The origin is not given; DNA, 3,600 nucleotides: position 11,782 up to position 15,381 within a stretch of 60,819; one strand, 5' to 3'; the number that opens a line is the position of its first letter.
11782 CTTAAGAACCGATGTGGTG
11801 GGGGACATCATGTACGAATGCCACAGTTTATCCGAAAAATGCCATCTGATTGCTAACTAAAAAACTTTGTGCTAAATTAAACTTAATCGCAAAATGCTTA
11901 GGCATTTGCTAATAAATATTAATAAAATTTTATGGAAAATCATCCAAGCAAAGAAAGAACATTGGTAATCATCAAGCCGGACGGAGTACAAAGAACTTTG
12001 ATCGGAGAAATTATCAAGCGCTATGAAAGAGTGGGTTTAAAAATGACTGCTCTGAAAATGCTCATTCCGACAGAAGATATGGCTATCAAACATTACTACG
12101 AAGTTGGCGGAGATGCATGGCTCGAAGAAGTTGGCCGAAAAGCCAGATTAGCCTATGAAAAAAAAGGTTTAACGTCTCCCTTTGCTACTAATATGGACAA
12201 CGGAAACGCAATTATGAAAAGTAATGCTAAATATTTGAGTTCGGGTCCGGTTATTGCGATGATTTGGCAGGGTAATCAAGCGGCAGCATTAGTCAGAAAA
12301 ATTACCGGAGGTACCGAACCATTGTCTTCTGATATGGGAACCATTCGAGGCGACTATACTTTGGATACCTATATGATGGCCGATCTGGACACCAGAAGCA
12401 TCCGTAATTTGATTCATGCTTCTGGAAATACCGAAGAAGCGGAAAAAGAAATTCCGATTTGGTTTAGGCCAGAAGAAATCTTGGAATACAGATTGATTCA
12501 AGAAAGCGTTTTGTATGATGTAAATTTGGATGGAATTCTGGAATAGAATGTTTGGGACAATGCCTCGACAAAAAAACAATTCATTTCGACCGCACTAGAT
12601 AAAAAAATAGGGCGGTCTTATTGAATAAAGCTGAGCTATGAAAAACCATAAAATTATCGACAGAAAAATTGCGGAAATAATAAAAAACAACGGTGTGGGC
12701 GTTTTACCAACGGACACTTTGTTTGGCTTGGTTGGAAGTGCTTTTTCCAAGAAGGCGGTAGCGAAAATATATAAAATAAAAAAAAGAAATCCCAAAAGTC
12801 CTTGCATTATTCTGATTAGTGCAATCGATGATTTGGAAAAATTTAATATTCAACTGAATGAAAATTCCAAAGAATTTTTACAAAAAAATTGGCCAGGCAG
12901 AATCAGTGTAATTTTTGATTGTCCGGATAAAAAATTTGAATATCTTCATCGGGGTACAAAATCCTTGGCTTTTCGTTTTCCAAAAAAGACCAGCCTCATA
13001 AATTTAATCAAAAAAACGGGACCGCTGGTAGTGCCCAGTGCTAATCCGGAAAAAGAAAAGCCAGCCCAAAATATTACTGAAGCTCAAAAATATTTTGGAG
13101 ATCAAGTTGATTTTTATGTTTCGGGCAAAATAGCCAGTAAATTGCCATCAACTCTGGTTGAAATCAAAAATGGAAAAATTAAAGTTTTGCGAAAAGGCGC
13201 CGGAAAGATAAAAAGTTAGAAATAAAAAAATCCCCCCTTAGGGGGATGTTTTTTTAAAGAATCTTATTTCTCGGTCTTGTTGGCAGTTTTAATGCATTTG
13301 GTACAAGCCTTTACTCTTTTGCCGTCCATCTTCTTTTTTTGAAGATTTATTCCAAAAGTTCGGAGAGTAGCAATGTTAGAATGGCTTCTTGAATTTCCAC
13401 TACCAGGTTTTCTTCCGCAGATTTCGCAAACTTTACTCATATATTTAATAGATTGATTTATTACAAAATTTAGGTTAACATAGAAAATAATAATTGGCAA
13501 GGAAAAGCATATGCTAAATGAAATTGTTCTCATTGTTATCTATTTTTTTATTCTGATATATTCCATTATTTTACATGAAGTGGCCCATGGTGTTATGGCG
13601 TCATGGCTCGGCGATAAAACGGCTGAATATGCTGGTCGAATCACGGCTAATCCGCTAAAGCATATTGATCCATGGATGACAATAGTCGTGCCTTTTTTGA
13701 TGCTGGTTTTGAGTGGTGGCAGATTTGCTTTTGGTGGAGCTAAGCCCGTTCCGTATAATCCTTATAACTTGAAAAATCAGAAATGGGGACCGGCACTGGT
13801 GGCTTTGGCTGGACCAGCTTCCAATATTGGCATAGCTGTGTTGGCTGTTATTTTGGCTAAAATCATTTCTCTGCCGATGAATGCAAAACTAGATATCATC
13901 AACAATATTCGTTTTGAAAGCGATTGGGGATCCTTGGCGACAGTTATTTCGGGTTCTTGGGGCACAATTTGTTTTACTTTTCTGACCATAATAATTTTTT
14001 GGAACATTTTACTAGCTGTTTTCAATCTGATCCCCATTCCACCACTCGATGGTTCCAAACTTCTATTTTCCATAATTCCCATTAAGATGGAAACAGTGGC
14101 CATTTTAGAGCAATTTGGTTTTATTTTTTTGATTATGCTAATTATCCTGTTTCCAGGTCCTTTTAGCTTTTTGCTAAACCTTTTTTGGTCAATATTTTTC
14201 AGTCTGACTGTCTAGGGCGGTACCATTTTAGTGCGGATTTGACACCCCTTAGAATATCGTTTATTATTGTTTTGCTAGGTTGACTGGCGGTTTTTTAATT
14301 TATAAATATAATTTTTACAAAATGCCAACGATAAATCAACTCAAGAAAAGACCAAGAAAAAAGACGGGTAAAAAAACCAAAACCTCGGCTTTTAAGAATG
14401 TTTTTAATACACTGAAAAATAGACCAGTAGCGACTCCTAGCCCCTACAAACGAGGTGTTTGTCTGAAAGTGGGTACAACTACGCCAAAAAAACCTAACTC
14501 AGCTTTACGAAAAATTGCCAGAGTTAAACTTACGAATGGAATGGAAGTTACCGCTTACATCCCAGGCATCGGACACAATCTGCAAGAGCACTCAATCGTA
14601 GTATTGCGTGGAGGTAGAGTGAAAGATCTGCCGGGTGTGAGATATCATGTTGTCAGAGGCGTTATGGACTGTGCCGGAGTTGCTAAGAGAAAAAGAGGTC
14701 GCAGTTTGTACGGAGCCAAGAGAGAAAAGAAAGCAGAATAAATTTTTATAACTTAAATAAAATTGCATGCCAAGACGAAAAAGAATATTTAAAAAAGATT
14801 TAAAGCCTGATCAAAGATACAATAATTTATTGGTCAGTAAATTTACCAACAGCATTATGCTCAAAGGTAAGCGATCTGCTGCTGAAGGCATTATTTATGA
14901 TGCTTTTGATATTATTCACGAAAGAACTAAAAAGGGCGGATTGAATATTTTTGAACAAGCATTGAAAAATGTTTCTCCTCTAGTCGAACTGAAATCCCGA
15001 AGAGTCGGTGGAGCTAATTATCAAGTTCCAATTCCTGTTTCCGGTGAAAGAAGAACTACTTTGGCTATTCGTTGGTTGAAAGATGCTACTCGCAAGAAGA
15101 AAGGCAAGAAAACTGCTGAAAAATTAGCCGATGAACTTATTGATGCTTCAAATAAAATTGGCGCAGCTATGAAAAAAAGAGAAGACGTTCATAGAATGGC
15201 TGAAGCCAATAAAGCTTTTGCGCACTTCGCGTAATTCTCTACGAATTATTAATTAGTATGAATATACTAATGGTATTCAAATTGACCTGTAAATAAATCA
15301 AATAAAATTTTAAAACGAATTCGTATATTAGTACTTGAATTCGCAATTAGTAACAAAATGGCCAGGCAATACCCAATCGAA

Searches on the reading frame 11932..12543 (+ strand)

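Call 87: search_protein_families(library=pfam, proteins=[window:11932-12543:+], max_evalue=0.001)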
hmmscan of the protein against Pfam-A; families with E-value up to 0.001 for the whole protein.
window:11932-12543:+ (204 aa): 2 families
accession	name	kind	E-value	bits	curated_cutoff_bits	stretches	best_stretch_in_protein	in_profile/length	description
PF00334.24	NDK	-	7.2e-37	126.7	27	2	93-183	55-135/135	Nucleoside diphosphate kinase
PF01701.23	PSI_PsaJ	-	0.00092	20.1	22.4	0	95-121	1-27/37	Photosystem I reaction centre subunit IX / PsaJ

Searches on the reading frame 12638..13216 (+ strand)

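Call 87: search_protein_families(library=pfam, proteins=[window:12638-13216:+], max_evalue=0.001)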
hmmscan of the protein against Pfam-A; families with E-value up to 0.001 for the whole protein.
window:12638-13216:+ (193 aa): 1 family
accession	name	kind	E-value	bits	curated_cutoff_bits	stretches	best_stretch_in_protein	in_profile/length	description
PF01300.24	Sua5_yciO_yrdC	-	1.6e-42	145.5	25.1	1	13-187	1-178/178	Telomere recombination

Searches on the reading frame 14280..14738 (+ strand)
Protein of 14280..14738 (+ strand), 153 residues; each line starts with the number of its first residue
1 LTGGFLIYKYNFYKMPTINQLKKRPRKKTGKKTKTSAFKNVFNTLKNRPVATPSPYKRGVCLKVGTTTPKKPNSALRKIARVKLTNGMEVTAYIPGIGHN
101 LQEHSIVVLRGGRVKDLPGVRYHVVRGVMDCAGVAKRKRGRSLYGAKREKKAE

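Call 87: search_protein_families(library=pfam, proteins=[window:14280-14738:+], max_evalue=0.001)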
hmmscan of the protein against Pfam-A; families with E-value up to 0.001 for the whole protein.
window:14280-14738:+ (153 aa): 1 family
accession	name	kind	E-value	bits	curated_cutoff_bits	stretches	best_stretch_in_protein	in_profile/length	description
PF00164.32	Ribosom_S12_S23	-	4.2e-35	120.2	22.3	1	52-150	9-109/110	Ribosomal protein S12/S23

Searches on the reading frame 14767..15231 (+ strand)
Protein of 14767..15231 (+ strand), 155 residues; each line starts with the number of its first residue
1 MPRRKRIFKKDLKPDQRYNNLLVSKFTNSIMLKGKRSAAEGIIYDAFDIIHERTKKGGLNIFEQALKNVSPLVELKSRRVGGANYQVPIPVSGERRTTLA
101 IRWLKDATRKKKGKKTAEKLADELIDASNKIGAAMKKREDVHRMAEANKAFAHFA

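Call 87: search_protein_families(library=pfam, proteins=[window:14767-15231:+], max_evalue=0.001)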
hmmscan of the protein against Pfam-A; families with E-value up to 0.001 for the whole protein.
window:14767-15231:+ (155 aa): 1 family
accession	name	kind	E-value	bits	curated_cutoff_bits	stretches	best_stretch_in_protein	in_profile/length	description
PF00177.27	Ribosomal_S7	-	1.6e-60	203.4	24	1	2-149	1-148/148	Ribosomal protein S7p/S5e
